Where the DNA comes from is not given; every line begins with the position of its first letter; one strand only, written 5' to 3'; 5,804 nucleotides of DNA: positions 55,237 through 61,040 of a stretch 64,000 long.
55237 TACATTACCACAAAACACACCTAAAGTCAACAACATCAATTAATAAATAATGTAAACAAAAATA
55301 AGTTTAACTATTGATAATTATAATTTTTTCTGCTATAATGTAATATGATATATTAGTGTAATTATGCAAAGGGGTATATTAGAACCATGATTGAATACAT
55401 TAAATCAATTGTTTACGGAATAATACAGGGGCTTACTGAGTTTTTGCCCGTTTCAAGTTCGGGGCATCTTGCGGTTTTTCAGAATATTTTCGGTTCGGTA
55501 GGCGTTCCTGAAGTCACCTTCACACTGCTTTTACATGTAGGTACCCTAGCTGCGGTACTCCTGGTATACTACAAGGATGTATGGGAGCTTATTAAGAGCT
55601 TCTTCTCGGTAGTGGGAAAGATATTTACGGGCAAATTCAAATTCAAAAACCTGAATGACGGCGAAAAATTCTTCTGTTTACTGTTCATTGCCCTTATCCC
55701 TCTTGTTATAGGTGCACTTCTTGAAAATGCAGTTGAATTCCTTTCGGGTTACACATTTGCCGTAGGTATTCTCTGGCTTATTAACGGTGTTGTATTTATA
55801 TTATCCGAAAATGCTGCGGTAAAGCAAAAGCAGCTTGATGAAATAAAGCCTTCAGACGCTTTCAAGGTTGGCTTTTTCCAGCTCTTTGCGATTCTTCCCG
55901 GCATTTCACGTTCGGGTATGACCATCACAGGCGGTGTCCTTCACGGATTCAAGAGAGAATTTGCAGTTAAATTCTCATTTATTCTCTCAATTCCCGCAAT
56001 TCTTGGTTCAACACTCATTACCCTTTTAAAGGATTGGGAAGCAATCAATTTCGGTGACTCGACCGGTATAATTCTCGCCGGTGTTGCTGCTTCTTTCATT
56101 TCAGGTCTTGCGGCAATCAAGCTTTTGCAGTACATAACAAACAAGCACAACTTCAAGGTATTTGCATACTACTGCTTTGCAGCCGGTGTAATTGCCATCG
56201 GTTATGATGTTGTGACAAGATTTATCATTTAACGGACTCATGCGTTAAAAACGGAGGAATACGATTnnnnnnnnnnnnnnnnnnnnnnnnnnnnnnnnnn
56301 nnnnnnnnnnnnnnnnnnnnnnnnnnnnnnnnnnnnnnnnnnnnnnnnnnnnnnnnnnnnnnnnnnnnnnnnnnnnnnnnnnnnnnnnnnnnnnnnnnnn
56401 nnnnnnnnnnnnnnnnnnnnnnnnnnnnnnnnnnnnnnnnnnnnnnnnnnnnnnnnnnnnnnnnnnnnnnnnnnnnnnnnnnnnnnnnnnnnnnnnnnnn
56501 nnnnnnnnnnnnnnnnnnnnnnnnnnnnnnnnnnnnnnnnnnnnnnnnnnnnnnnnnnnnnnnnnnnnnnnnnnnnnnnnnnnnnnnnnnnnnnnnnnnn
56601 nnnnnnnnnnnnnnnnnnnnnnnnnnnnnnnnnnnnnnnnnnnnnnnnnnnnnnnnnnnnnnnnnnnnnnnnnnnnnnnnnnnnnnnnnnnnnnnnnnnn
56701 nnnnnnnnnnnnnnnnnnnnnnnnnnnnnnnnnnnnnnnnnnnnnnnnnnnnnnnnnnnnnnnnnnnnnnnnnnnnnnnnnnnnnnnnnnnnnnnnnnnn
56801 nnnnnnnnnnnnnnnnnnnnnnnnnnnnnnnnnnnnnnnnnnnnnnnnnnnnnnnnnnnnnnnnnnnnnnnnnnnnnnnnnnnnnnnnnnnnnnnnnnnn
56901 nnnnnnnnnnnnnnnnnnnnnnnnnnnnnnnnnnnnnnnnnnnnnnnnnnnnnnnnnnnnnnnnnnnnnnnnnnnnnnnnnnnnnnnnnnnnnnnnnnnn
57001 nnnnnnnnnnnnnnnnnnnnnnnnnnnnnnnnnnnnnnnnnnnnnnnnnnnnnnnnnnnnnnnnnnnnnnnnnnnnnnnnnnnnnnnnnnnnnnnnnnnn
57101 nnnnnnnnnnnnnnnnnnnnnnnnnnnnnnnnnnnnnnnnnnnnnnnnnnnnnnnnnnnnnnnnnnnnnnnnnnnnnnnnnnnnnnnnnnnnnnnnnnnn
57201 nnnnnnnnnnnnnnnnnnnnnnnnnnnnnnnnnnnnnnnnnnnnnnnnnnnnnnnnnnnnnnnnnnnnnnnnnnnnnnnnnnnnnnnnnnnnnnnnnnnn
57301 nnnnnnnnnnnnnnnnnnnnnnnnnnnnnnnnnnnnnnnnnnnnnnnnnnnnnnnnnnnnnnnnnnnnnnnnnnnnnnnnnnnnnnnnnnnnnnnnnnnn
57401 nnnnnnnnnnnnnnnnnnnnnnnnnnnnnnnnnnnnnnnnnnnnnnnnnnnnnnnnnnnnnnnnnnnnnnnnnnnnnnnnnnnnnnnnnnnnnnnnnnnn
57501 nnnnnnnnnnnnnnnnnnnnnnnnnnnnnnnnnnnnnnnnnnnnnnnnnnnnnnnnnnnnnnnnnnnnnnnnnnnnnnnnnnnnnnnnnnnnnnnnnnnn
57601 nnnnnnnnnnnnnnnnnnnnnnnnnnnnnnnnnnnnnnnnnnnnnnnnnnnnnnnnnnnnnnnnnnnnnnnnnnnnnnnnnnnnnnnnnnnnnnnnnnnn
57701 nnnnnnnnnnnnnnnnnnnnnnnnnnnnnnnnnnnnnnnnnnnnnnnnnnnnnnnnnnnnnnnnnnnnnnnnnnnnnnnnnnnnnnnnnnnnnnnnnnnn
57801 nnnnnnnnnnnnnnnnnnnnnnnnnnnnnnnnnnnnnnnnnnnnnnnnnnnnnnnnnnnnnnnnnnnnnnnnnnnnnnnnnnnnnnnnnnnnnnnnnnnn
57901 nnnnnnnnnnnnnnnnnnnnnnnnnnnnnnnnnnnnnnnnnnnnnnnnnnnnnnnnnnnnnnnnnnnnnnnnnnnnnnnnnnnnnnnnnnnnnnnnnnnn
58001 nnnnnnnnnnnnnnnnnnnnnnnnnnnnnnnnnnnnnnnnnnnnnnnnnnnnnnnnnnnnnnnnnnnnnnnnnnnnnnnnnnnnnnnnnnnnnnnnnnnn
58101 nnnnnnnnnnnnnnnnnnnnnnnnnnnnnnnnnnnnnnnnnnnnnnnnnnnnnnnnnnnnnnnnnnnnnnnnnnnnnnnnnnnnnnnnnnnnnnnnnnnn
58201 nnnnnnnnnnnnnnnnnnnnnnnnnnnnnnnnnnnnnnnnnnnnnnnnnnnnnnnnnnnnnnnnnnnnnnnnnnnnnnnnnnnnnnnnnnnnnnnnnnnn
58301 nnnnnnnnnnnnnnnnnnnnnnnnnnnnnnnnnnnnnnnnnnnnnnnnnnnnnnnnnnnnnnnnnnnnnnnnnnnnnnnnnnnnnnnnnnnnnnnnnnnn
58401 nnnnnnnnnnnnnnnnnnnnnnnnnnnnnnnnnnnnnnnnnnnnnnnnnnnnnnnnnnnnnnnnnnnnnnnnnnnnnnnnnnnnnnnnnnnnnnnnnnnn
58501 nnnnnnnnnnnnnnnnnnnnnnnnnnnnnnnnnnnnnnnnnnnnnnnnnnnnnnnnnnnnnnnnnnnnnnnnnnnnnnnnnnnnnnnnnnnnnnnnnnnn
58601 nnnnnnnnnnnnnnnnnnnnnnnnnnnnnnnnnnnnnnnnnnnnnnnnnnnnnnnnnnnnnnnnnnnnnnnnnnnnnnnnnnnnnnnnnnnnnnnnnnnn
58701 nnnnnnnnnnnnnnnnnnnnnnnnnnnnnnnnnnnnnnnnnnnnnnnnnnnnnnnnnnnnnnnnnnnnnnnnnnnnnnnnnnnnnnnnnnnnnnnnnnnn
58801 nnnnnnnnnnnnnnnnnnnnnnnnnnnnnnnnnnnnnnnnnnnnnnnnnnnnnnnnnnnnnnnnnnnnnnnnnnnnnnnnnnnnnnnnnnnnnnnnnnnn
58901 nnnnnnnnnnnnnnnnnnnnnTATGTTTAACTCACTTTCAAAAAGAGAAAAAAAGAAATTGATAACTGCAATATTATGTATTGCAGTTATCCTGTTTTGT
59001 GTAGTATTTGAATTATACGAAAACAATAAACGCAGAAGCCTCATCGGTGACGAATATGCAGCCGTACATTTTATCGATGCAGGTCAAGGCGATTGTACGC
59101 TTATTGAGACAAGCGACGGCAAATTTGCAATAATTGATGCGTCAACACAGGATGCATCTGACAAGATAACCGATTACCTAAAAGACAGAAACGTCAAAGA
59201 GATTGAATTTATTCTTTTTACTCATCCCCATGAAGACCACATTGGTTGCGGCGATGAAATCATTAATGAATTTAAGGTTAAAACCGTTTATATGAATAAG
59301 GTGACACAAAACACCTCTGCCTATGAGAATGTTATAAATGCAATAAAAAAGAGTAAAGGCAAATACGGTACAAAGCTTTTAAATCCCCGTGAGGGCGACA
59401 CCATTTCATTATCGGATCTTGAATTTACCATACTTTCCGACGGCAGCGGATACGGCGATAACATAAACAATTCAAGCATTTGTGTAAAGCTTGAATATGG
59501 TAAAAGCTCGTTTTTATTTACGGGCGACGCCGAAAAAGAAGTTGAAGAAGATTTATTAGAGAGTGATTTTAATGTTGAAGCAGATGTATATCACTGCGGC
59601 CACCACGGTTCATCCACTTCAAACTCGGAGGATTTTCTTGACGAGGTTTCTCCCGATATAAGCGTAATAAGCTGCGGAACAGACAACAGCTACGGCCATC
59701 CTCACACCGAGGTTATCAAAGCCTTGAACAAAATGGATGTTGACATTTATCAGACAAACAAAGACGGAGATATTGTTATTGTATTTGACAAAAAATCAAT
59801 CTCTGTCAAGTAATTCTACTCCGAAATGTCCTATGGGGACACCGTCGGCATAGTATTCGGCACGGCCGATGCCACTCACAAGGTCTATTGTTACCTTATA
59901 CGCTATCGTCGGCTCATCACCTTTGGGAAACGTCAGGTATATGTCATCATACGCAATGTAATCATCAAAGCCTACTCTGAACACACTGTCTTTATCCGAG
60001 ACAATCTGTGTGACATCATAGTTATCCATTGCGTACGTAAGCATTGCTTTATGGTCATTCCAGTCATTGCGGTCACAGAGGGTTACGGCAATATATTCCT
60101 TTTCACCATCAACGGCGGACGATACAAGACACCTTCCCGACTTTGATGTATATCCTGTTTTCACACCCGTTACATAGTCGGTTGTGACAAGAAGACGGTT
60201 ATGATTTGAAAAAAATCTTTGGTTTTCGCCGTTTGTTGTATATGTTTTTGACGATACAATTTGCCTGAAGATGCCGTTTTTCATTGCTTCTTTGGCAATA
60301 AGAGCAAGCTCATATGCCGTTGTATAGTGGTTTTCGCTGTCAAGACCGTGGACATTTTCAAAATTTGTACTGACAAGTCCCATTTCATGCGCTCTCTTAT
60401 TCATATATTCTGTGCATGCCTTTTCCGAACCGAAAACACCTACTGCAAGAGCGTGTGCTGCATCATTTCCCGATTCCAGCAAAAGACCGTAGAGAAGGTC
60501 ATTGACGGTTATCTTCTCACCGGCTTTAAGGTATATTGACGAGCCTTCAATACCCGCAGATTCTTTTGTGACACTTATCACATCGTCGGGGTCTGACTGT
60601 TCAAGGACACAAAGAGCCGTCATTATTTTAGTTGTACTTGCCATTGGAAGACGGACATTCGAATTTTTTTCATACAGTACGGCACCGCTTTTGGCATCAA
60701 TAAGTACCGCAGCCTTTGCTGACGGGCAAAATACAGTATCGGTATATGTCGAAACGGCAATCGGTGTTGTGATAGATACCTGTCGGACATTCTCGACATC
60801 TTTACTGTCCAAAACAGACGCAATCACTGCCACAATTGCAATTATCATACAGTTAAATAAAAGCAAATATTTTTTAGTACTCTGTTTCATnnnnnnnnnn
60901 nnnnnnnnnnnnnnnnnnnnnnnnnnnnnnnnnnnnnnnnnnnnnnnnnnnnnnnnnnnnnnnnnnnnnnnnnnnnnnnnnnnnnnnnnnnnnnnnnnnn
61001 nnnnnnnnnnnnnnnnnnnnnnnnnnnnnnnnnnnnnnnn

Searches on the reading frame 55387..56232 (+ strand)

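Call 60: search_protein_families(library=pfam, proteins=[window:55387-56232:+], max_evalue=0.00001)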
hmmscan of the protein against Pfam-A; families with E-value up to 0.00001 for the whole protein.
window:55387-56232:+ (281 aa): 1 family
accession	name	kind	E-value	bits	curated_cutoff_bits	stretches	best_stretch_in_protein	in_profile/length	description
PF02673.24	BacA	-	1.7e-72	244.6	33.4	1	8-269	2-257/257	Bacitracin resistance protein BacA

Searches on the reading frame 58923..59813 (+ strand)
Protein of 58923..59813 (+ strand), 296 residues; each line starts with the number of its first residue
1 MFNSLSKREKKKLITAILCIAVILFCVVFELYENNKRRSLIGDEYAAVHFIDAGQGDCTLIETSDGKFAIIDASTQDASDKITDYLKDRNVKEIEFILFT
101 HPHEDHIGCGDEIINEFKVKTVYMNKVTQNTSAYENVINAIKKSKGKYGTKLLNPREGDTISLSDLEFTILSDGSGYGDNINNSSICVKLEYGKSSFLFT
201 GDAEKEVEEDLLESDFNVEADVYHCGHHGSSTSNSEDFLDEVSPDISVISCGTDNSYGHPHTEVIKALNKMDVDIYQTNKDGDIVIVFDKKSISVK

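Call 60: search_protein_families(library=pfam, proteins=[window:58923-59813:+], max_evalue=0.00001)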
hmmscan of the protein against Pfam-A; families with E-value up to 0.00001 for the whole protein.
window:58923-59813:+ (296 aa): 2 families
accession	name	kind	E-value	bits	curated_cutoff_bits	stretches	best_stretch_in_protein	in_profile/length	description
PF00753.33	Lactamase_B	-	5.2e-22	79.2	22.7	1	52-252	2-195/196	Metallo-beta-lactamase superfamily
PF12706.13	Lactamase_B_2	-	9.1e-06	25.8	27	0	87-204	24-144/200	Beta-lactamase superfamily domain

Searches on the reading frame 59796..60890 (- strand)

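Call 59: search_protein_families(library=pfam, proteins=[window:59796-60890:-], max_evalue=0.00001)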
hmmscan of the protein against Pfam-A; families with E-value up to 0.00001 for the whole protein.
window:59796-60890:- (364 aa): 2 families
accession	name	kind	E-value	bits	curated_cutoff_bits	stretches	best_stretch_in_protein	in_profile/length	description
PF00768.25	Peptidase_S11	-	7.3e-61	206.1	27.6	1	57-272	11-236/239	D-alanyl-D-alanine carboxypeptidase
PF13354.11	Beta-lactamase2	-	1.1e-07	31.8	22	1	65-198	6-142/214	Beta-lactamase enzyme family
